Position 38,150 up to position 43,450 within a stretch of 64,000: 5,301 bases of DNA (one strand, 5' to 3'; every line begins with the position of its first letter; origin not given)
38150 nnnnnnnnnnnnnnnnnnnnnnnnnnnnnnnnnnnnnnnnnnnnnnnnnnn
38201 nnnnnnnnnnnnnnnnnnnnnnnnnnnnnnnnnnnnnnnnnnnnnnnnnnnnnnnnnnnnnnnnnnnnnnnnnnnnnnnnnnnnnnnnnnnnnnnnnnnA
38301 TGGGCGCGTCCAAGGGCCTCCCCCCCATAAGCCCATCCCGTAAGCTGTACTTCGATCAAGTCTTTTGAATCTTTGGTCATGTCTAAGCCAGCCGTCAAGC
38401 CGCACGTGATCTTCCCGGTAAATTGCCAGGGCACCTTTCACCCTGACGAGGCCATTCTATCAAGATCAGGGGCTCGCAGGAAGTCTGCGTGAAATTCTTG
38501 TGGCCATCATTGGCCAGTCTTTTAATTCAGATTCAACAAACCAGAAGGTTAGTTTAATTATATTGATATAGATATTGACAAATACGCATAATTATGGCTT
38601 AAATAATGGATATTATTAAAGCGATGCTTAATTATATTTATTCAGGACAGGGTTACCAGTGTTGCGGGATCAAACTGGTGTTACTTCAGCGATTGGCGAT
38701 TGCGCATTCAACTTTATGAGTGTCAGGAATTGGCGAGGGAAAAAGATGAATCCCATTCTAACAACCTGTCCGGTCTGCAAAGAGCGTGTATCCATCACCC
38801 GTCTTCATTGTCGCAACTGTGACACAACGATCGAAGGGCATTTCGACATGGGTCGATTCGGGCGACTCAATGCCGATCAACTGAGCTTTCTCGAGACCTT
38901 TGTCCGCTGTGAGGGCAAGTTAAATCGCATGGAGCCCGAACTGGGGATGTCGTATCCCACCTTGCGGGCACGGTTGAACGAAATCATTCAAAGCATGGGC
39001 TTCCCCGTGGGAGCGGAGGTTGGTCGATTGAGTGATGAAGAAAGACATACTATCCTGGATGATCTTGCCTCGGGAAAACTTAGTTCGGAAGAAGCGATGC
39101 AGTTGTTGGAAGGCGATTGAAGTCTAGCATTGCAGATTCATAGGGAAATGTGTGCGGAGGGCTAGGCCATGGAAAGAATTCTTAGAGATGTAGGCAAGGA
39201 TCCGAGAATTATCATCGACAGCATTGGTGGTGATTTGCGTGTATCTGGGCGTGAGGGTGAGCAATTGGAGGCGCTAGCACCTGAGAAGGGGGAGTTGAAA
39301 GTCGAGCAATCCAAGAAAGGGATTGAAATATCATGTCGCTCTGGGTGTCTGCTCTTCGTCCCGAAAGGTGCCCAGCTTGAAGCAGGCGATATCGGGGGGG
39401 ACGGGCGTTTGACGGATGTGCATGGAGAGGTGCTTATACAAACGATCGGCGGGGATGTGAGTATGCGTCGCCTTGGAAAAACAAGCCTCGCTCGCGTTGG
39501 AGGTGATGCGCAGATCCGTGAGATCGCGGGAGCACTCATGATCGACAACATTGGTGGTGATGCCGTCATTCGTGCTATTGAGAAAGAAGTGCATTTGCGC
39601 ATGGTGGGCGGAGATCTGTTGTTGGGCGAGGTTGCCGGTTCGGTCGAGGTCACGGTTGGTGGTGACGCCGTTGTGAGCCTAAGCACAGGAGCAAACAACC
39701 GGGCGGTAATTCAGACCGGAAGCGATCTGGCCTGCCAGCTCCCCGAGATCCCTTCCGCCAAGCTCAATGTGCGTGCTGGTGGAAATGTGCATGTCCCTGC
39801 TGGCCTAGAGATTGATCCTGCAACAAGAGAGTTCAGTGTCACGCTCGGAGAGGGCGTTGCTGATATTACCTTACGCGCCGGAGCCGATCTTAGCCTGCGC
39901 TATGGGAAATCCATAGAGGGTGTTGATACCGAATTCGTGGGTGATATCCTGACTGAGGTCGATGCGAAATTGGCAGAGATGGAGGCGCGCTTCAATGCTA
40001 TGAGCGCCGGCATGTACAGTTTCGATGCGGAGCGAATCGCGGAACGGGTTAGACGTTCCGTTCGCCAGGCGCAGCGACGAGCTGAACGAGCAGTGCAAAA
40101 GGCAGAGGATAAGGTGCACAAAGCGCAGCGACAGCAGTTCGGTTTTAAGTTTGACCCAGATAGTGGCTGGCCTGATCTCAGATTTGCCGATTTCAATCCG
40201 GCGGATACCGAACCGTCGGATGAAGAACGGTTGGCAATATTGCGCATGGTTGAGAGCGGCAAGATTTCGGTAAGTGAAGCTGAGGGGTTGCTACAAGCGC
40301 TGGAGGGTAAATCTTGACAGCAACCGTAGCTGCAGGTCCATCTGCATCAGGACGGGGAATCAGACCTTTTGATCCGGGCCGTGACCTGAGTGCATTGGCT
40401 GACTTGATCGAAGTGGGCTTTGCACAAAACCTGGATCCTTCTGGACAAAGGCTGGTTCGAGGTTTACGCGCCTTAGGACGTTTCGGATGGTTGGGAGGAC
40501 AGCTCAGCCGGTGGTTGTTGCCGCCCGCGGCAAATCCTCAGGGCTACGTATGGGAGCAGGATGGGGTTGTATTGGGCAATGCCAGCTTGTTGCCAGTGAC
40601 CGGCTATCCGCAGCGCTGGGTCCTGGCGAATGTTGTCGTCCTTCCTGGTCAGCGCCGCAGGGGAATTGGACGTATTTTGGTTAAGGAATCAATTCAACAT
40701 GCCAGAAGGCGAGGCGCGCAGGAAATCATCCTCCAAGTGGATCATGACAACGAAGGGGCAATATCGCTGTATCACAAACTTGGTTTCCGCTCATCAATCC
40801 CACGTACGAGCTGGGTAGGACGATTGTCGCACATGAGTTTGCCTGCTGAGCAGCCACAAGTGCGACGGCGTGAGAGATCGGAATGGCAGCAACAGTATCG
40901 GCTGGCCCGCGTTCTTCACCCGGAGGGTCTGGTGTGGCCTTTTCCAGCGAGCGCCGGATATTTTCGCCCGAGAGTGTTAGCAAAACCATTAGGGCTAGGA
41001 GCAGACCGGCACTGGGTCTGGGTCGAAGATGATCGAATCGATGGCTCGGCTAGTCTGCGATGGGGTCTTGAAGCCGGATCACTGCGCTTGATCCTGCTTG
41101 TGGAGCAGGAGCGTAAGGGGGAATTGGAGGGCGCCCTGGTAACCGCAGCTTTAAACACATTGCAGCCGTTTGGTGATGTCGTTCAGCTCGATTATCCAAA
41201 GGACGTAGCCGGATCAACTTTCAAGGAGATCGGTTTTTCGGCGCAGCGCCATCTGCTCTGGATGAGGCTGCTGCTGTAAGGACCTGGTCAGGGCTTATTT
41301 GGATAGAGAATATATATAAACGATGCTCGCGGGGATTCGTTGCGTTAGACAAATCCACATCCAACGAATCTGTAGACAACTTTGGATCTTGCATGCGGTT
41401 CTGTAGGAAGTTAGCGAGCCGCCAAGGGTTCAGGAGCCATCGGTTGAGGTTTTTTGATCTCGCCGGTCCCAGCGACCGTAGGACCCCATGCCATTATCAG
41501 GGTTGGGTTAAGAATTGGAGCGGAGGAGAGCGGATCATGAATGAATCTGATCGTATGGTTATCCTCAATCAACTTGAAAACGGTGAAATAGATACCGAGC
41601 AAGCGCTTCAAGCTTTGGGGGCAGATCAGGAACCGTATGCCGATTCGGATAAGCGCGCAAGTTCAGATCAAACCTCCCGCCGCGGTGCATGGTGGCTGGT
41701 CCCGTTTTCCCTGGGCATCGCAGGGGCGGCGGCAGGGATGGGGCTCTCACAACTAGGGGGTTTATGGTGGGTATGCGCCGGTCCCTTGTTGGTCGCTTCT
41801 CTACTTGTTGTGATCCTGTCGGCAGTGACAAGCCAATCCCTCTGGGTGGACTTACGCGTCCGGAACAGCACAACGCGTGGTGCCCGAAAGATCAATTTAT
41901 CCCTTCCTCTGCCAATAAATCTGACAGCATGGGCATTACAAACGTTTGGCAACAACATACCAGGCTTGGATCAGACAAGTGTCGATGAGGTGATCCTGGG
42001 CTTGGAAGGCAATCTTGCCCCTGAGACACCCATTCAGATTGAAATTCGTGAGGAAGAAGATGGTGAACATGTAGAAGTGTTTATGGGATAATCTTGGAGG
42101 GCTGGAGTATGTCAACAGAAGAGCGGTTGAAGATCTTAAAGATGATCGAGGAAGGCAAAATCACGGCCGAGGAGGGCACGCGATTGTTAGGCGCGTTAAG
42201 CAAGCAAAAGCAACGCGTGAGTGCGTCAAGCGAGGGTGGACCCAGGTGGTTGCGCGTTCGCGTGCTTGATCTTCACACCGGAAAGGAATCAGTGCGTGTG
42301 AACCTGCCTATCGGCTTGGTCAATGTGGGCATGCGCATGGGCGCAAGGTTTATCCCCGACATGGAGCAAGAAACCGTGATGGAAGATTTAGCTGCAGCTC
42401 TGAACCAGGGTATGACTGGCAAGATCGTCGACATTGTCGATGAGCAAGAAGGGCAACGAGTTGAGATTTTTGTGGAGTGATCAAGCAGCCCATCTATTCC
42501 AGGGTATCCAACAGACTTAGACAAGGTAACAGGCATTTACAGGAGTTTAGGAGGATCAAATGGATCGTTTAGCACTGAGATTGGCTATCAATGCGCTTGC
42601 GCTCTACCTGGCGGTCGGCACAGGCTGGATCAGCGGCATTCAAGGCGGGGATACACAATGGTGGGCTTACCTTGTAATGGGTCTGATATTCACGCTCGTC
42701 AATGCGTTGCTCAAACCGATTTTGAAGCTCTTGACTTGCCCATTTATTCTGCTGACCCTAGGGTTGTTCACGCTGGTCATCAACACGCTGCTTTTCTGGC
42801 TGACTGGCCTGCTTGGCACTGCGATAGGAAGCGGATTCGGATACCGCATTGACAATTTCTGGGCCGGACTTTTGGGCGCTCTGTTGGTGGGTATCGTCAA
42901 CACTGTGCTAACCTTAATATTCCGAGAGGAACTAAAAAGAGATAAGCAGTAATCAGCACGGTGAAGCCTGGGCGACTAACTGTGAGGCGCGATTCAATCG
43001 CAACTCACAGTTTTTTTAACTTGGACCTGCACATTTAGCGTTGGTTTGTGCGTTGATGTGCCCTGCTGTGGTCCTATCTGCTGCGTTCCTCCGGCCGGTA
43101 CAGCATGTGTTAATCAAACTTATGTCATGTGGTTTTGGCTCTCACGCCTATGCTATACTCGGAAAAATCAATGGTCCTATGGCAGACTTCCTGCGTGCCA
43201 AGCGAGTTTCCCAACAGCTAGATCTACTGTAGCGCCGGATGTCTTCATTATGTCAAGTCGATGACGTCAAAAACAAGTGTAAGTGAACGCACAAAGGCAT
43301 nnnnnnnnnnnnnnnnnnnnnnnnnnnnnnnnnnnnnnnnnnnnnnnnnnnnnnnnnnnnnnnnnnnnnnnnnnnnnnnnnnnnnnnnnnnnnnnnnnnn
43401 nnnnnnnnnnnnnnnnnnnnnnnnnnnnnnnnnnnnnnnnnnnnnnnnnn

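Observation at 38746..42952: Lia/Yvl-like envelope-stress operon variant: DUF2089 regulator, GGD beta-helix (YvlB/LiaX-like), GNAT, two paralogous small proteins and a DUF360 holin-like protein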

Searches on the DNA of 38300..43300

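Call 88: search_rna_families(source=window, start=38300, end=43300, threshold=evalue, max_evalue=1)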
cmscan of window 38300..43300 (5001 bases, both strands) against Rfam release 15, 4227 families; matches with E-value up to 1: 0.
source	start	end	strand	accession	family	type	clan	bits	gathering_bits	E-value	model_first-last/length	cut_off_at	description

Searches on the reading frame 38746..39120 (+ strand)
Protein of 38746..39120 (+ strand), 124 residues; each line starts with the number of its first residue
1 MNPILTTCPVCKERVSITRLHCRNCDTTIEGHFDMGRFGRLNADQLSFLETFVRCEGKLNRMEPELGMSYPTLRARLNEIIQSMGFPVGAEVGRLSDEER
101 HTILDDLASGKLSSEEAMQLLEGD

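Call 3: search_protein_families(library=pfam, proteins=[window:38746-39120:+], max_evalue=0.1)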
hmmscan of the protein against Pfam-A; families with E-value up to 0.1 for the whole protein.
window:38746-39120:+ (124 aa): 9 families
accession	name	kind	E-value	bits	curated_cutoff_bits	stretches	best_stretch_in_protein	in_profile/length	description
PF09862.15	DUF2089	-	2.5e-20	72.3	33.4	1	41-86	1-46/47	Domain of unknown function (DUF2089)-HTH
PF22747.2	Zn_ribbon_DUF2089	-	1.4e-13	51.1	27.6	1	8-38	1-31/32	DUF2089 zinc ribbon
PF22746.1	SHOCT-like_DUF2089-C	-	4.3e-05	23.4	27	1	98-122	1-25/32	SHOCT-like domain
PF13556.12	HTH_30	-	0.0012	19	27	1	47-89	3-45/59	PucR C-terminal helix-turn-helix domain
PF17944.6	Arg_decarbox_C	-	0.005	17.8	23.3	0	79-110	21-44/51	Arginine decarboxylase C-terminal helical extension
PF01363.27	FYVE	-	0.032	14.8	27.8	1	6-27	9-32/67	FYVE zinc finger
PF13248.11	Zn_ribbon_3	-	0.057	13.3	27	1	6-26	3-23/26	zinc-ribbon domain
PF12773.13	DZR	-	0.062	13.9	27.3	0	6-25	25-44/45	Double zinc ribbon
PF18912.6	DZR_2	-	0.082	13.2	27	0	7-29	9-31/56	Double zinc ribbon domain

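Call 4: search_protein_families(library=ncbifam, proteins=[window:38746-39120:+], max_evalue=0.1)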
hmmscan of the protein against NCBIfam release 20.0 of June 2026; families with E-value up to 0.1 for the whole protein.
window:38746-39120:+ (124 aa): 0 families

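Call 85: search_protein_families(library=padloc, proteins=[window:38746-39120:+], max_evalue=0.01)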
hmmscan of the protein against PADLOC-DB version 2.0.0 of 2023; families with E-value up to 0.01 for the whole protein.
window:38746-39120:+ (124 aa): 0 families

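Call 86: search_protein_families(library=phrogs, proteins=[window:38746-39120:+], max_evalue=0.01)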
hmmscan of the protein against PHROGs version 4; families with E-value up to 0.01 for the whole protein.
window:38746-39120:+ (124 aa): 0 families
